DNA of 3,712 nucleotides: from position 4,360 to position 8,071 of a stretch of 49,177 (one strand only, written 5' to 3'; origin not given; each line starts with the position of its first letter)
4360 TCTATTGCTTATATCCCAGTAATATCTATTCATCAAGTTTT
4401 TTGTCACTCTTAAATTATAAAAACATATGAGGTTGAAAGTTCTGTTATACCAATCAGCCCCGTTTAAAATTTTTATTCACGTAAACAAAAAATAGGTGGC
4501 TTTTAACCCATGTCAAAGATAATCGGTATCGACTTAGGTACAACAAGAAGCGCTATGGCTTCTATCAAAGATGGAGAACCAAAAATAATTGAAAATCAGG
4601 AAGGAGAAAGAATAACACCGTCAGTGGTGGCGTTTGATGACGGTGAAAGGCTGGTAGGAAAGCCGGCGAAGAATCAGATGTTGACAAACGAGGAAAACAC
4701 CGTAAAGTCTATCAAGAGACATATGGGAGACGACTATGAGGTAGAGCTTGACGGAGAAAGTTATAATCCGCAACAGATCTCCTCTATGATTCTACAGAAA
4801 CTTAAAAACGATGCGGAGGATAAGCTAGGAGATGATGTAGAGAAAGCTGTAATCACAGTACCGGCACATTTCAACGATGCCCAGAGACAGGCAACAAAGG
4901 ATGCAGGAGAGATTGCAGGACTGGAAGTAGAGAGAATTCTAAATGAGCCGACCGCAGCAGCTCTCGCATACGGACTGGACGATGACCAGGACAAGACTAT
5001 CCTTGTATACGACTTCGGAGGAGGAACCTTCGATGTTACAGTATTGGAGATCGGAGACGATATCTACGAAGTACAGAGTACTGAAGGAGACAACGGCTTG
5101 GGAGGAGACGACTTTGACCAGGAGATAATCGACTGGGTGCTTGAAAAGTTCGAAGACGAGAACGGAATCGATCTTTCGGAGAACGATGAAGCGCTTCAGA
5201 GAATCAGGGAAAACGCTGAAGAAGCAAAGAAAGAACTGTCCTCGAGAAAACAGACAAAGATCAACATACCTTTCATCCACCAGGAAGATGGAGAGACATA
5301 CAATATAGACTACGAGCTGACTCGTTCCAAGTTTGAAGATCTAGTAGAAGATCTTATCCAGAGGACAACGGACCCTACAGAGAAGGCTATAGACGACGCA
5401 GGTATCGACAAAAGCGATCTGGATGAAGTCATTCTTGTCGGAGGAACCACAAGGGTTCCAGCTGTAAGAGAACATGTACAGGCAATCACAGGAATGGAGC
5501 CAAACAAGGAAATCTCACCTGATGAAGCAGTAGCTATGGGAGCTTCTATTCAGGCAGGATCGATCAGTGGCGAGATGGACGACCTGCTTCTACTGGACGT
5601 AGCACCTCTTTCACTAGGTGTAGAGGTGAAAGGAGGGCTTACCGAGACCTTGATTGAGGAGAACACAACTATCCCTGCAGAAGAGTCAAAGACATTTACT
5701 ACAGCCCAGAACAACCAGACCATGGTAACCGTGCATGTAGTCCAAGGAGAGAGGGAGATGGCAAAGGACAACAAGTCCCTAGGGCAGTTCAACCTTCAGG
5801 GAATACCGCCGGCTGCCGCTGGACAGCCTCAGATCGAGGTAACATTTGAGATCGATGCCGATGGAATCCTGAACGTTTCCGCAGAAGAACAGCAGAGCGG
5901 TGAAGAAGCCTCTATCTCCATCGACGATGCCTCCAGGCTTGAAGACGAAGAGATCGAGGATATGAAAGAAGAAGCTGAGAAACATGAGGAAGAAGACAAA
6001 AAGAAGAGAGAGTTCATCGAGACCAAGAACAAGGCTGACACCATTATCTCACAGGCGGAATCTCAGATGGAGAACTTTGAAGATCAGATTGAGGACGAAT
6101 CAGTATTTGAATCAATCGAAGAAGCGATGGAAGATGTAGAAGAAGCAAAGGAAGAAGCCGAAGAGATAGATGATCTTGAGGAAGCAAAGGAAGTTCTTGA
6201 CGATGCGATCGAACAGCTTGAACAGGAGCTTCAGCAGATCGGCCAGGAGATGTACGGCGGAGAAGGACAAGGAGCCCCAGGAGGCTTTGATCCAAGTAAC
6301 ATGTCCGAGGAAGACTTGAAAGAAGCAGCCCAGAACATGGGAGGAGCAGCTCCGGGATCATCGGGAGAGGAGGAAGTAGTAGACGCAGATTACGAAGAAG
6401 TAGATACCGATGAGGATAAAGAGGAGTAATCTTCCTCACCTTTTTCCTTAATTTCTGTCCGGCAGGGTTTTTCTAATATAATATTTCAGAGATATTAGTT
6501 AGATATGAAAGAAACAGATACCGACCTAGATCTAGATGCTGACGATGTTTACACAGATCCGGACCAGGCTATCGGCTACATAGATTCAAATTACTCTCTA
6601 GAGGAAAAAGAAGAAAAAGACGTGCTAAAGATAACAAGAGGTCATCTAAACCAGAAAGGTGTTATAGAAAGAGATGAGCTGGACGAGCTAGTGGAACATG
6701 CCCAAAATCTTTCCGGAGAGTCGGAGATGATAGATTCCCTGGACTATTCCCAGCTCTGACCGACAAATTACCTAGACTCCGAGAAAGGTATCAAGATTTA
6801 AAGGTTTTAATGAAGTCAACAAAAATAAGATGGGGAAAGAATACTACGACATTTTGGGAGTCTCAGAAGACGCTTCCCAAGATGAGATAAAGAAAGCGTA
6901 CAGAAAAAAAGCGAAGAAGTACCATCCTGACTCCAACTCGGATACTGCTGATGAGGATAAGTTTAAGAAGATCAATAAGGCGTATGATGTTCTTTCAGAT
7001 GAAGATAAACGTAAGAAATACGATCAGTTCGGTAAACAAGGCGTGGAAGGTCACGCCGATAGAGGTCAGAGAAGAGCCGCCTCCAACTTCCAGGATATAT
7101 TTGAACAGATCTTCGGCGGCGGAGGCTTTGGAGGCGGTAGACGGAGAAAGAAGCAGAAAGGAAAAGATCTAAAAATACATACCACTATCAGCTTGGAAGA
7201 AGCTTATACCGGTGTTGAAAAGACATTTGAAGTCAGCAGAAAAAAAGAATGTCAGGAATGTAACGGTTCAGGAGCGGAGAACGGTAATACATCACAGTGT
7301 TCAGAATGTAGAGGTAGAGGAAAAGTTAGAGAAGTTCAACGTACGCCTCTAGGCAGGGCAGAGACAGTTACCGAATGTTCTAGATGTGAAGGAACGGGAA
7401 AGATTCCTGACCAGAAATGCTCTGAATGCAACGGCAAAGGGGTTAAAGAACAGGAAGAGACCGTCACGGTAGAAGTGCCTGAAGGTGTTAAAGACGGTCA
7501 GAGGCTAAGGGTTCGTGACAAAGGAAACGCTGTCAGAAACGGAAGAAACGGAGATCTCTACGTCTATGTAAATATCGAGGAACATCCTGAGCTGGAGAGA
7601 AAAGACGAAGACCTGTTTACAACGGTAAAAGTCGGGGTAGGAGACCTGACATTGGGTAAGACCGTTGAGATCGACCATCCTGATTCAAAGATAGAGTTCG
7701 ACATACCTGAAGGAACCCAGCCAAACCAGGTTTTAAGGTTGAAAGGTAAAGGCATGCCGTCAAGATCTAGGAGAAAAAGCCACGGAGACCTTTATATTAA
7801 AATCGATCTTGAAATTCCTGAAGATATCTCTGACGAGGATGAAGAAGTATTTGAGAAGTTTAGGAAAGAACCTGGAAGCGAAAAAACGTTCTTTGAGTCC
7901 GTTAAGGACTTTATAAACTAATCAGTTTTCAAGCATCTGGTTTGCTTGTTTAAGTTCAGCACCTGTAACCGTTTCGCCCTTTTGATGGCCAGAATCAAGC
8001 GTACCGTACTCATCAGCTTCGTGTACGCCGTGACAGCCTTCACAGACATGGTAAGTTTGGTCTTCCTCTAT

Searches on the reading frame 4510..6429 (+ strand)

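Call 20: search_protein_families(library=ncbifam, proteins=[window:4510-6429:+], max_evalue=0.00001)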
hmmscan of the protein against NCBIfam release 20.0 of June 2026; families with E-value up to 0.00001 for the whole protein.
window:4510-6429:+ (639 aa): 13 families
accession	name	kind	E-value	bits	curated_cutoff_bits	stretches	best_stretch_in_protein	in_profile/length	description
NF001413.0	PRK00290.1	equivalog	6.5e-246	817.6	648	1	1-634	1-624/625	molecular chaperone DnaK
TIGR02350.1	prok_dnaK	equivalog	1e-235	783.7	822.55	1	3-575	1-595/596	molecular chaperone DnaK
NF009947.0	PRK13411.1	equivalog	2.1e-216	720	1002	2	76-631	99-648/662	molecular chaperone DnaK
NF009946.0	PRK13410.1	equivalog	1.8e-204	680.7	1019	2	84-579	109-606/669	molecular chaperone DnaK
NF003520.0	PRK05183.1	subfamily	6.2e-174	579.8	620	2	83-570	123-600/621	Fe-S protein assembly chaperone HscA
TIGR01991.1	HscA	equivalog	5.4e-172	573.4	708.55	2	83-570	103-580/600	Fe-S protein assembly chaperone HscA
NF002399.0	PRK01433.1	equivalog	2e-122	409.8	743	1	4-574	21-578/595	Fe-S protein assembly chaperone HscA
NF008673.0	PRK11678.1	equivalog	3.2e-20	72.4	331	2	90-188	129-235/450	molecular chaperone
NF010539.0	PRK13927.1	subfamily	1.8e-16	60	293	1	2-347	6-324/339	rod shape-determining protein MreB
TIGR02529.1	EutJ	subfamily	3e-16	59.6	152.1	1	91-193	42-139/239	ethanolamine utilization protein EutJ family protein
NF011660.0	PRK15080.1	equivalog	2.3e-13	50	182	1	92-191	76-170/277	ethanolamine utilization protein EutJ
TIGR00904.1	mreB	subfamily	5.8e-13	48.6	365.75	1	3-346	3-323/334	MreB/Mrl family cell shape determining protein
NF010540.1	PRK13929.1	exception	1.1e-10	41.1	515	1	3-218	5-201/334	rod-share determining protein MreBH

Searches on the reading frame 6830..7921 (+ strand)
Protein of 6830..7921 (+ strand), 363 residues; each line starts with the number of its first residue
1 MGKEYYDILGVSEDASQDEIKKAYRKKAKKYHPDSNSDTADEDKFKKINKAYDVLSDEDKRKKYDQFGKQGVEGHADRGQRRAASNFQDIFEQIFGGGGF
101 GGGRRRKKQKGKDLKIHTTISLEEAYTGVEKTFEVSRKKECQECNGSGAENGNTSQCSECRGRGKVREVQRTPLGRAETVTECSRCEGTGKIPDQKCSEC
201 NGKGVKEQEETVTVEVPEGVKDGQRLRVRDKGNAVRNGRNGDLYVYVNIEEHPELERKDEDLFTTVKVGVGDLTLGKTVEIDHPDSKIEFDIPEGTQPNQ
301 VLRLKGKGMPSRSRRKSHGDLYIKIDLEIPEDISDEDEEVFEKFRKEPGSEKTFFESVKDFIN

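Call 20: search_protein_families(library=ncbifam, proteins=[window:6830-7921:+], max_evalue=0.00001)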
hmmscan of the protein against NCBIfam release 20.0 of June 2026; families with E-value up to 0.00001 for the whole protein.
window:6830-7921:+ (363 aa): 14 families
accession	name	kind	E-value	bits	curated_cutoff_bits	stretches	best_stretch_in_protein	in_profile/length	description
TIGR02349.1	DnaJ_bact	equivalog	2.8e-120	401.9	377.2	1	4-347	1-353/354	molecular chaperone DnaJ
NF008035.0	PRK10767.1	subfamily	1.5e-106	356.6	338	1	3-362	4-369/374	molecular chaperone DnaJ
NF010874.0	PRK14281.1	equivalog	3.4e-93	312.9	619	1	1-360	1-394/397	chaperone protein DnaJ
NF010885.0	PRK14292.1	equivalog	8.8e-93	311.2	585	1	4-351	3-352/371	chaperone protein DnaJ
NF010894.0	PRK14301.1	equivalog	9.2e-92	307.9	548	1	3-361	4-362/373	chaperone protein DnaJ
NF010871.0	PRK14278.1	equivalog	1.2e-91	307.5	502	1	1-352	1-355/378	molecular chaperone DnaJ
NF010872.0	PRK14279.1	equivalog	2.8e-76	257.2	556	2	78-346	114-377/394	molecular chaperone DnaJ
NF010892.0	PRK14299.1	equivalog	7.1e-60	202.7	392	2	3-139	4-157/291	chaperone protein DnaJ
NF007618.0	PRK10266.1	equivalog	1.9e-50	172.1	403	2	3-133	4-139/306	curved DNA-binding protein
NF037946.1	terminal_TopJ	equivalog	6.5e-48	163.8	300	2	3-112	5-117/810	terminal organelle assembly protein TopJ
TIGR03835.1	termin_org_DnaJ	equivalog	7.6e-29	100.7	512.25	1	3-117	2-117/871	terminal organelle assembly protein TopJ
NF050028.1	CldAdptActJ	equivalog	1.7e-12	47.7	150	1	4-64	3-69/93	cold adaptation protein ActJcold adaptation protein ActJ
NF058604.1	RtpA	equivalog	8.4e-09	35.4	65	0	182-205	11-34/50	anti-TRAP protein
NF006948.0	PRK09430.1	equivalog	1.8e-06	27.8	162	1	5-35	202-232/267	co-chaperone DjlA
